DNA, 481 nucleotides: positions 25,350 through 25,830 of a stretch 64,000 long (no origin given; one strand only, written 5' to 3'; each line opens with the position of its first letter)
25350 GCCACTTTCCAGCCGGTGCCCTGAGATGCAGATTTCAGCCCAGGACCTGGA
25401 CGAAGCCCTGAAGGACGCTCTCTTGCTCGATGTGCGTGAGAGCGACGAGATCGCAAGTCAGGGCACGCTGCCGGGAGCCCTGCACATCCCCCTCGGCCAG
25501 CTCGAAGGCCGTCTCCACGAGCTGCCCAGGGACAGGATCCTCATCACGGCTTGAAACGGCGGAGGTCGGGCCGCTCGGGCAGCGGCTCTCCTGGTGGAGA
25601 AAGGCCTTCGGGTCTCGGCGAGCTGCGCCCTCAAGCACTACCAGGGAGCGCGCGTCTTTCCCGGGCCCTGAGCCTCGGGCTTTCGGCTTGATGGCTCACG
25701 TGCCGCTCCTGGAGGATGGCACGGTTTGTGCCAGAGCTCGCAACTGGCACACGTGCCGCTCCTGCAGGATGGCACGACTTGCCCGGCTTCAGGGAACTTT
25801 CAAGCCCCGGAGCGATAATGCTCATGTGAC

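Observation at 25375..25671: Rhodanese gene with in-frame TGA at the catalytic-cysteine position plus SECIS-like hairpin: candidate selenoprotein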

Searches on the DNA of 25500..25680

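Call 55: search_rna_families(source=window, start=25500, end=25680, threshold=evalue, max_evalue=10)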
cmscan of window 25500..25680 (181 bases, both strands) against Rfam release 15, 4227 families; matches with E-value up to 10: 5.
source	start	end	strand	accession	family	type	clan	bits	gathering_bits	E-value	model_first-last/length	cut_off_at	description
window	25575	25635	+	RF03924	mir-1228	Gene; miRNA;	-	17.3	88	1.4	1-73/73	no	mir-1228 microRNA precursor family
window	25561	25661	+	RF00875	mir-692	Gene; miRNA;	-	15.2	98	2.3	1-109/109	no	mir-692 microRNA precursor family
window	25567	25639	+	RF03276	mir-2232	Gene; miRNA;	-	14.8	70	1.8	1-91/91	no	mir-2232 microRNA precursor family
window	25565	25574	+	RF03057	nhaA-I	Cis-reg; riboswitch;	-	10.1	37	8.8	41-50/55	no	nhaA-I RNA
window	25605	25674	-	RF02206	WT1-AS_4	Gene; lncRNA;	-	9.5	60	8.9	59-134/134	no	WT1 antisense RNA conserved region 4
